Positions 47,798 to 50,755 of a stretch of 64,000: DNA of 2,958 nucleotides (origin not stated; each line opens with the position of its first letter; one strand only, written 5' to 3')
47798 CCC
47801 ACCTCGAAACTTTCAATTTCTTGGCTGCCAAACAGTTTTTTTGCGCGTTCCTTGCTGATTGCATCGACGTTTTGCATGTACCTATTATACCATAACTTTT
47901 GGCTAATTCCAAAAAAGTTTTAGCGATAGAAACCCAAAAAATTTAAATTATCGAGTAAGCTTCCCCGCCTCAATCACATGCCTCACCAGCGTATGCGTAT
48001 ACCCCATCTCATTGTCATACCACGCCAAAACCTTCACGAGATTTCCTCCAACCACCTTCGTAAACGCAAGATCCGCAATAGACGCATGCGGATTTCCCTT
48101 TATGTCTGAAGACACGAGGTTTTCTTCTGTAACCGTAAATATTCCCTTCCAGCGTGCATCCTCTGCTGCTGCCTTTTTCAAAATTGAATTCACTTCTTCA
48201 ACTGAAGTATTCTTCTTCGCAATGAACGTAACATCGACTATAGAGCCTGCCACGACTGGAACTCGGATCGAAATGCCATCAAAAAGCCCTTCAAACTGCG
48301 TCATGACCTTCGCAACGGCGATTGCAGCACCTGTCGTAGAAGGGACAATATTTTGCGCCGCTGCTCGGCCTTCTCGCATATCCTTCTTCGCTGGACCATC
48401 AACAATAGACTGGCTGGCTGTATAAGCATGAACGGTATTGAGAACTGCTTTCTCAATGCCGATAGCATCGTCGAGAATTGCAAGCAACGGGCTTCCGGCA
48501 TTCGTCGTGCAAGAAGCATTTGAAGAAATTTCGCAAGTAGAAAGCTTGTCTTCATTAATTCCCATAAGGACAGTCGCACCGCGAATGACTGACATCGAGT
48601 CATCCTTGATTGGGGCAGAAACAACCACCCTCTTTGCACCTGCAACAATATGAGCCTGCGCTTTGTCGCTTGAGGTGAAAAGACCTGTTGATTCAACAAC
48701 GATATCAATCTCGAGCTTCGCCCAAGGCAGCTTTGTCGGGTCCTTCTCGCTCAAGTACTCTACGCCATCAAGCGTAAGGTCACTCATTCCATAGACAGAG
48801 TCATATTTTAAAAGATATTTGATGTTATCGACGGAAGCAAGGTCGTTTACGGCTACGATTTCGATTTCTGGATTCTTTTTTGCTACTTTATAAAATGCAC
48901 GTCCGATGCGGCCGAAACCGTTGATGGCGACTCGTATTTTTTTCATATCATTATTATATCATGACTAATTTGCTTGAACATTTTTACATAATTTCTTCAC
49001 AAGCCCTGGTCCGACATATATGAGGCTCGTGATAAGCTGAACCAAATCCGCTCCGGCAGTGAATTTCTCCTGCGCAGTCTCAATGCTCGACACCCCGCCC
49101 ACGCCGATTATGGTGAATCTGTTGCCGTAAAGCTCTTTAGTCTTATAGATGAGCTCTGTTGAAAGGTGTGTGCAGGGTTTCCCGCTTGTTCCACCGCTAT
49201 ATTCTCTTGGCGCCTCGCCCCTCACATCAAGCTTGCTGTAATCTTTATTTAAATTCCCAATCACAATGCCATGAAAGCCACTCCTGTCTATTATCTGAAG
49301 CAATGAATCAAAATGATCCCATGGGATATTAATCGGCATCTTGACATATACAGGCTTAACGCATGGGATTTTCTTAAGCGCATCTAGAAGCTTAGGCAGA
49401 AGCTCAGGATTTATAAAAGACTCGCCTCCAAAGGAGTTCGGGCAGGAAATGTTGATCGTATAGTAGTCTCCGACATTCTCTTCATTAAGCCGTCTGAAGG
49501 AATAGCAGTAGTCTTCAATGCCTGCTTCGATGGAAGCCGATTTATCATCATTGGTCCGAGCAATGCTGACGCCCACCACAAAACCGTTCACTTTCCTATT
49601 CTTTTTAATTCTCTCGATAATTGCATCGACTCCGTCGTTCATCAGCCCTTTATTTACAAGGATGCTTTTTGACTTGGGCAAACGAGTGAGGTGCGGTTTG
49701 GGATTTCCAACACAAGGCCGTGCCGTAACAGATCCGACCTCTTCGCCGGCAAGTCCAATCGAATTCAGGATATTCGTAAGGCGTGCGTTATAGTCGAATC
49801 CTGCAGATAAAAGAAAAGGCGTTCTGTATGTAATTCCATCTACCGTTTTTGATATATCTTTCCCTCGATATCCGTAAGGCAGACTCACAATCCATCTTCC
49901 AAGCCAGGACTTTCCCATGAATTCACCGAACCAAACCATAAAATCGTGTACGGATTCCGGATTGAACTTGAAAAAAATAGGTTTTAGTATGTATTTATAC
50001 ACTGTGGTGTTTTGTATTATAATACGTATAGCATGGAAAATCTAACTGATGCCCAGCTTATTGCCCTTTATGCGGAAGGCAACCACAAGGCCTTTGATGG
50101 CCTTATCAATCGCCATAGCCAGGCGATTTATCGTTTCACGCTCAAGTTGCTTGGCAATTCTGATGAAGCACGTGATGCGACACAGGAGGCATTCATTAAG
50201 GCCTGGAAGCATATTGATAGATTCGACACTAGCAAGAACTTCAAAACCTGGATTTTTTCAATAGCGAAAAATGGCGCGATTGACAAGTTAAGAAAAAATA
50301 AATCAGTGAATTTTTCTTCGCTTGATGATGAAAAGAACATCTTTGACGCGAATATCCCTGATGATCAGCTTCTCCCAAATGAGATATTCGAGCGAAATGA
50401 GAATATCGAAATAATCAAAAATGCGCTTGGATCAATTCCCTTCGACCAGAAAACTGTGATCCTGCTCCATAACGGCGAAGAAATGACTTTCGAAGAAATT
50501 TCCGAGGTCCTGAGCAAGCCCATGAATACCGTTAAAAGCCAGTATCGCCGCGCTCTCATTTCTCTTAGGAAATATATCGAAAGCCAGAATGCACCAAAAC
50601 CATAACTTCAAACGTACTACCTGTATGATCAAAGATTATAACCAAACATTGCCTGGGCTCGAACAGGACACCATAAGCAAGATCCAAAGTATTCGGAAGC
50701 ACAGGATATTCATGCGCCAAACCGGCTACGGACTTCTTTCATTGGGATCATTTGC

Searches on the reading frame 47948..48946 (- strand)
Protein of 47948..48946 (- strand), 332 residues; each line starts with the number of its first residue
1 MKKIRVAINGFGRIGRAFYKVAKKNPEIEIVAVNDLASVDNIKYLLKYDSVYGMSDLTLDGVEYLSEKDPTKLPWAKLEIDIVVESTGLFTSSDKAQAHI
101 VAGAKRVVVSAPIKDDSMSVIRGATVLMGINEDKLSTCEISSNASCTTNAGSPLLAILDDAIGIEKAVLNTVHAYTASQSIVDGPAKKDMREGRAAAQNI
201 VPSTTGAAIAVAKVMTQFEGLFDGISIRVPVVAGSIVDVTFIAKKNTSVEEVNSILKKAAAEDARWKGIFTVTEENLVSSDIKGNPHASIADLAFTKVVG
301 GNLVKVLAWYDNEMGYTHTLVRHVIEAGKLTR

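Call 29: search_protein_families(library=ncbifam, proteins=[window:47948-48946:-], max_evalue=0.00001)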
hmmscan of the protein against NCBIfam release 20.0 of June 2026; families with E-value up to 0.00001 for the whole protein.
window:47948-48946:- (332 aa): 10 families
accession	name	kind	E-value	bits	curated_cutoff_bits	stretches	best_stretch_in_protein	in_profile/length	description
TIGR01534.1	GAPDH-I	equivalog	1.1e-102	343.6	367.2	1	5-322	1-330/330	type I glyceraldehyde-3-phosphate dehydrogenase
NF005830.0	PRK07729.1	equivalog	2.9e-91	305.9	546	1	3-322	2-325/343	glyceraldehyde-3-phosphate dehydrogenase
NF005641.0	PRK07403.1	equivalog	4e-83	279.4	616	1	4-321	2-326/337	type I glyceraldehyde-3-phosphate dehydrogenase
NF011954.0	PRK15425.1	equivalog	4.8e-80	269.1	662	1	4-321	3-323/331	glyceraldehyde-3-phosphate dehydrogenase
TIGR01532.1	E4PD_g-proteo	equivalog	7.2e-78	262.1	530.55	1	5-319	1-322/325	erythrose-4-phosphate dehydrogenase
NF033735.1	G3PDH_Arsen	exception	3.5e-77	260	450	1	6-321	1-320/323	ArsJ-associated glyceraldehyde-3-phosphate dehydrogenase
NF010058.0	PRK13535.1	equivalog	1.2e-74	251.4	539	1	3-321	2-327/339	erythrose-4-phosphate dehydrogenase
NF006512.0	PRK08955.1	equivalog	8.9e-69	232.4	563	1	3-323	2-326/334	glyceraldehyde-3-phosphate dehydrogenase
NF006139.0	PRK08289.1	equivalog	2.5e-55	188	431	1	6-324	131-466/480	glyceraldehyde-3-phosphate dehydrogenase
TIGR01921.1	DAP-DH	equivalog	7.8e-06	25.4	180.6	0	1-43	1-43/324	diaminopimelate dehydrogenase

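Call 70: find_related_loci(query=window:47948-48946:-, collection=metagenome_contigs, flank=10000)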
Query window:47948-48946:- (332 aa) in metagenome_contigs; peptide patterns used: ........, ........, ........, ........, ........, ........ (x = any residue, [..] = any of these).
600 stretches matched a pattern (row limit reached: there are more); 580 encode a relative of the query (tblastn E <= 1e-3); the best 80 are kept; 80 distinct loci.
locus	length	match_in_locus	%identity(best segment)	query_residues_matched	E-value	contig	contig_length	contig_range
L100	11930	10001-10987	95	1-330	0e+0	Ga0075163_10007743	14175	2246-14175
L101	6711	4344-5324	71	1-328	4e-163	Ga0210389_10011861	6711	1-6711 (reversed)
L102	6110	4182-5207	71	1-330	9e-163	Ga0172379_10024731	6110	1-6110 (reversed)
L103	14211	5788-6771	71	1-329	6e-160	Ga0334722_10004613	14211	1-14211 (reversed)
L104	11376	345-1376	72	1-330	6e-157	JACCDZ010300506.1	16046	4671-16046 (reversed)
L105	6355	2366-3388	69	2-330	5e-157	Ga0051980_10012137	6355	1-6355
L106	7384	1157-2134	70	1-328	3e-156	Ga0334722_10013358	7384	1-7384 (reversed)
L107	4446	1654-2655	69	5-328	3e-159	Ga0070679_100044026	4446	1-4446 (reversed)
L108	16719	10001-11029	69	1-332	3e-155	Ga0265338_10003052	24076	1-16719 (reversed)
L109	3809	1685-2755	67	1-330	2e-160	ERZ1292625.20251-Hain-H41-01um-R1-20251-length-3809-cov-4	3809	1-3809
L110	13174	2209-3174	72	1-329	1e-154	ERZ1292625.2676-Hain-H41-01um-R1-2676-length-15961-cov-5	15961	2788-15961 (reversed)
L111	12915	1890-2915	69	3-330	2e-154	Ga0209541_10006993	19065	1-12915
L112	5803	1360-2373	67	2-329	5e-155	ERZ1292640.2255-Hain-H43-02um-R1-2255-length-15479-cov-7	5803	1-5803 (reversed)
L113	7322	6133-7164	68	1-332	1e-153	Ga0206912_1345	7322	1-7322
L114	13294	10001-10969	71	4-328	2e-152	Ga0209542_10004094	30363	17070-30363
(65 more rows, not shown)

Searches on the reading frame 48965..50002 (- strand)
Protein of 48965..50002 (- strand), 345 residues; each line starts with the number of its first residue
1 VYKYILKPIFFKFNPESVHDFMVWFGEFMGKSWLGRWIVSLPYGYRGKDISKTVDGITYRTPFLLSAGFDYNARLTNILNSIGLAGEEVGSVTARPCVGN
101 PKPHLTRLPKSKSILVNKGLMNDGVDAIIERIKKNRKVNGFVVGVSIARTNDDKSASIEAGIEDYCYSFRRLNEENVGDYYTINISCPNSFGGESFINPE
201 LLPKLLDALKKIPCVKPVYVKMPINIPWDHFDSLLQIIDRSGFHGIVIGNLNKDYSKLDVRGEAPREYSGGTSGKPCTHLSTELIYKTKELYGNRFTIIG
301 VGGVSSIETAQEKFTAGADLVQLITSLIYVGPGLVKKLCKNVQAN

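Call 29: search_protein_families(library=ncbifam, proteins=[window:48965-50002:-], max_evalue=0.00001)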
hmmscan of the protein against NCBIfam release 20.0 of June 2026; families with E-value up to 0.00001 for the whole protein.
window:48965-50002:- (345 aa): 15 families
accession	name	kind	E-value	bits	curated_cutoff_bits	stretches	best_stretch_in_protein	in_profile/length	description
NF003651.0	PRK05286.2-4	equivalog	9.1e-86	287.8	448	1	5-341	12-355/377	quinone-dependent dihydroorotate dehydrogenase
NF003652.0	PRK05286.2-5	equivalog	4.5e-78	262.9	267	1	1-344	2-342/353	quinone-dependent dihydroorotate dehydrogenase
TIGR01036.1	pyrD_sub2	equivalog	7.8e-59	199.2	200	1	6-343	4-336/356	dihydroorotate dehydrogenase (quinone)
NF003646.0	PRK05286.1-4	equivalog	5.4e-56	189.8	457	1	5-343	5-337/341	quinone-dependent dihydroorotate dehydrogenase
NF003645.0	PRK05286.1-2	equivalog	7e-56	189.6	366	1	46-343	42-336/359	quinone-dependent dihydroorotate dehydrogenase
NF003650.0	PRK05286.2-3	equivalog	4.9e-55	187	477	1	45-342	68-369/393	quinone-dependent dihydroorotate dehydrogenase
NF003648.0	PRK05286.2-1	equivalog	1.2e-53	182.3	433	1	1-342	3-336/360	quinone-dependent dihydroorotate dehydrogenase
NF003644.0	PRK05286.1-1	equivalog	1.3e-52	179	418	1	1-341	1-335/336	quinone-dependent dihydroorotate dehydrogenase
NF003649.0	PRK05286.2-2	equivalog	1.1e-50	172.7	505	1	5-342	5-330/351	quinone-dependent dihydroorotate dehydrogenase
NF003647.0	PRK05286.1-5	equivalog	1.5e-44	152.3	619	1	1-342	1-334/354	quinone-dependent dihydroorotate dehydrogenase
NF005574.0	PRK07259.1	equivalog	4.7e-24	84.8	269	1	50-343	5-284/304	dihydroorotate dehydrogenase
TIGR01037.2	pyrD_sub1_fam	subfamily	3.6e-23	82.1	270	1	54-343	5-281/300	dihydroorotate dehydrogenase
NF041011.1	dihydoor_dh_Arch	equivalog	1.5e-17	63.6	330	1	54-343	3-270/289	dihydroorotate dehydrogenase PyrD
NF002702.0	PRK02506.1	equivalog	5.5e-13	48.7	301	1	75-343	31-291/313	dihydroorotate oxidase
NF006183.0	PRK08318.1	equivalog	6.2e-06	25.2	335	0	171-342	120-300/422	NAD-dependent dihydropyrimidine dehydrogenase subunit PreA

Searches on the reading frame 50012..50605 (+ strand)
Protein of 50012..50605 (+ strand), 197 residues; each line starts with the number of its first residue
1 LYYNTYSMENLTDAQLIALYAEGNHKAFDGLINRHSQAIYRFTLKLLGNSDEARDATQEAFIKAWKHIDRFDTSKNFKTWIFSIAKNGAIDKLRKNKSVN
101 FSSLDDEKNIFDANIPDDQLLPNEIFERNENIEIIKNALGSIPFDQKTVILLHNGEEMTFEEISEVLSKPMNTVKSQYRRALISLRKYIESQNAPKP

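Call 40: search_protein_families(library=pfam, proteins=[window:50012-50605:+], max_evalue=0.001)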
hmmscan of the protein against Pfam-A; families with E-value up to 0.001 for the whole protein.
window:50012-50605:+ (197 aa): 3 families
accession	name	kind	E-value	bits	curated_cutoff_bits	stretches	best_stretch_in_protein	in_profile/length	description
PF04542.20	Sigma70_r2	-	1.4e-21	76.5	24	1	31-97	1-69/71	Sigma-70 region 2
PF08281.18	Sigma70_r4_2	-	1.2e-10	41.3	25.7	1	133-182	2-51/54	Sigma-70, region 4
PF04545.22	Sigma70_r4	-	5.5e-09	35.9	24.1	1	138-187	1-50/50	Sigma-70, region 4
